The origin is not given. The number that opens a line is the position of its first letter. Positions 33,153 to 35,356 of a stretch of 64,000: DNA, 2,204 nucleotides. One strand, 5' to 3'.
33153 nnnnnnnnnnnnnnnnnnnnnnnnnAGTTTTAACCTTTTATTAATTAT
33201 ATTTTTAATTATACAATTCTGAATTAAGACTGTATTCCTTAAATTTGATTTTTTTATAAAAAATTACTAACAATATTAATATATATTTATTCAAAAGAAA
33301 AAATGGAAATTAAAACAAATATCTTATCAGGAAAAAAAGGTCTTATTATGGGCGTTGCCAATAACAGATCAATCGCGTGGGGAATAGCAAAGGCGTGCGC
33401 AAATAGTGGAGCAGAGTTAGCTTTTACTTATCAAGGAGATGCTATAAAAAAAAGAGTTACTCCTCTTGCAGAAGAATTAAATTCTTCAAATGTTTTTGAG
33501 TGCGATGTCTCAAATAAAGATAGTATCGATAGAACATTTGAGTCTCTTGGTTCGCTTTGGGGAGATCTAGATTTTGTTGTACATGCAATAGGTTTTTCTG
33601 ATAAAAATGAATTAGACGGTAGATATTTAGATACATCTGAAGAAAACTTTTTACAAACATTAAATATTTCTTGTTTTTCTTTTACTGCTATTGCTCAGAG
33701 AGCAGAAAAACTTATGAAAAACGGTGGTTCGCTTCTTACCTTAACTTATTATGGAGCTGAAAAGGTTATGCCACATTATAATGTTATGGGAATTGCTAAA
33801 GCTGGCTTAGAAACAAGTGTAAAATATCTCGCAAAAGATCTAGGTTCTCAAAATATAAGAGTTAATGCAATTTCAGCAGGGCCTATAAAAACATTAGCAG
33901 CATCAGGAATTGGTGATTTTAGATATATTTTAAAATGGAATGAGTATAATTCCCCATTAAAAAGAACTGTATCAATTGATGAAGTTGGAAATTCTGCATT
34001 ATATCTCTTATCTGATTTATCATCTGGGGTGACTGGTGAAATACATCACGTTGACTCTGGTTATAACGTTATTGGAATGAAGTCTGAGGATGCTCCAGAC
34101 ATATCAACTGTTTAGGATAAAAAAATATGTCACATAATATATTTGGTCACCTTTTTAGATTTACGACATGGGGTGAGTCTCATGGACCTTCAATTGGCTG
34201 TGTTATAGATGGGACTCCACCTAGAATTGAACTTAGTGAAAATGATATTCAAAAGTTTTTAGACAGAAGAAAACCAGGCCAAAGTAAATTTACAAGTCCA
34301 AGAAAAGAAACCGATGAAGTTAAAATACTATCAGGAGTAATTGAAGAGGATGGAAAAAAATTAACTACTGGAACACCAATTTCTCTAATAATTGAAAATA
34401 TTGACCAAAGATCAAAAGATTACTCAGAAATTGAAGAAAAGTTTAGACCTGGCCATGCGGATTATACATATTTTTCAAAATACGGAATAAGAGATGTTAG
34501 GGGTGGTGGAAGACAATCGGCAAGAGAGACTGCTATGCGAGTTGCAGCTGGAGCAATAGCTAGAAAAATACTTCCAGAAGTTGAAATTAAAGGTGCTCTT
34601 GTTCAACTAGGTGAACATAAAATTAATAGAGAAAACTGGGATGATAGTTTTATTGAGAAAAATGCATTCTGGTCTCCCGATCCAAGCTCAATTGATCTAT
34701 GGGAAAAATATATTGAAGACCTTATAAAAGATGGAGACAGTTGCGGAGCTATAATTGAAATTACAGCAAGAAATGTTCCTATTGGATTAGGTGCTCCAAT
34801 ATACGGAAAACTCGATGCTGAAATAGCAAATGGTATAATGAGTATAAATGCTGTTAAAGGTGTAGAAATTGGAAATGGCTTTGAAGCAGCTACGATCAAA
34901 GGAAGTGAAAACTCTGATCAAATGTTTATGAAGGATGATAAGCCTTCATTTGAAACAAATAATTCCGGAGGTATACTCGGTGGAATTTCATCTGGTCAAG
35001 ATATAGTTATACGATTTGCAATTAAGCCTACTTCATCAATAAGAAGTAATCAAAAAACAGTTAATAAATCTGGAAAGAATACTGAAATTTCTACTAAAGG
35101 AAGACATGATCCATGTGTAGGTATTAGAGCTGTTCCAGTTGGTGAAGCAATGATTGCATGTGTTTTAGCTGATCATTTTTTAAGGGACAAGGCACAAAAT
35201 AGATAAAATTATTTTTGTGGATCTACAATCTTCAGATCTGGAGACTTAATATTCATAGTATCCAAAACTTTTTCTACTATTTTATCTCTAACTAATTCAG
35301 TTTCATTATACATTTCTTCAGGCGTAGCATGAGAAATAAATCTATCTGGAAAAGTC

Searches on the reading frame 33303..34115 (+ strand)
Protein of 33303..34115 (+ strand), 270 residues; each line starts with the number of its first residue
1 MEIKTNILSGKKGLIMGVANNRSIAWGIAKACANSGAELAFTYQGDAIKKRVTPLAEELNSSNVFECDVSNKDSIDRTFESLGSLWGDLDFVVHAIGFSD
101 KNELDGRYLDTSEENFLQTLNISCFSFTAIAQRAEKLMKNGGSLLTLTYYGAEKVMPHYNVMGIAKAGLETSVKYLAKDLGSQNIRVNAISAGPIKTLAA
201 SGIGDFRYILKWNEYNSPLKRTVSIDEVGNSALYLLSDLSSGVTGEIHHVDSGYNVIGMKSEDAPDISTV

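Call 64: search_protein_families(library=pfam, proteins=[window:33303-34115:+], max_evalue=0.000001)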
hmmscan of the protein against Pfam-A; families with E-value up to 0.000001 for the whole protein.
window:33303-34115:+ (270 aa): 2 families
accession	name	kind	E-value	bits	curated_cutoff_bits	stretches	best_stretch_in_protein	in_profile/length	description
PF13561.12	adh_short_C2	-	4.4e-92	308.4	27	1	17-255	1-236/236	Enoyl-(Acyl carrier protein) reductase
PF00106.31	adh_short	-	3.9e-18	66.1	26.6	1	22-199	10-186/195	short chain dehydrogenase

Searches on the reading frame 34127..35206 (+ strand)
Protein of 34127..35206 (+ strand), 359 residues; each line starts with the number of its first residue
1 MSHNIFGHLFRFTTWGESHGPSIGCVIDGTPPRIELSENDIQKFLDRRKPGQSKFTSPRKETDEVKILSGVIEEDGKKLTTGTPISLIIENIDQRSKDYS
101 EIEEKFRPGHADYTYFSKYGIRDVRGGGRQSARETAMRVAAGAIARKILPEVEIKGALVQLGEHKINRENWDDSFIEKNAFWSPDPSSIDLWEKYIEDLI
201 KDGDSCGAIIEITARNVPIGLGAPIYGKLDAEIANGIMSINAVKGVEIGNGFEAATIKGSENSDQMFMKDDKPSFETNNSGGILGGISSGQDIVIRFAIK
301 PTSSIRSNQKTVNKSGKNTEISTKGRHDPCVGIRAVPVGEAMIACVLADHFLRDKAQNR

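Call 64: search_protein_families(library=pfam, proteins=[window:34127-35206:+], max_evalue=0.000001)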
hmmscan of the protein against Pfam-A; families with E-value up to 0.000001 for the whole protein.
window:34127-35206:+ (359 aa): 1 family
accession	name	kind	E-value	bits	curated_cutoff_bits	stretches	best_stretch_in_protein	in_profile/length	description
PF01264.26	Chorismate_synt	-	2.4e-134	447.6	27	1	10-352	1-327/327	Chorismate synthase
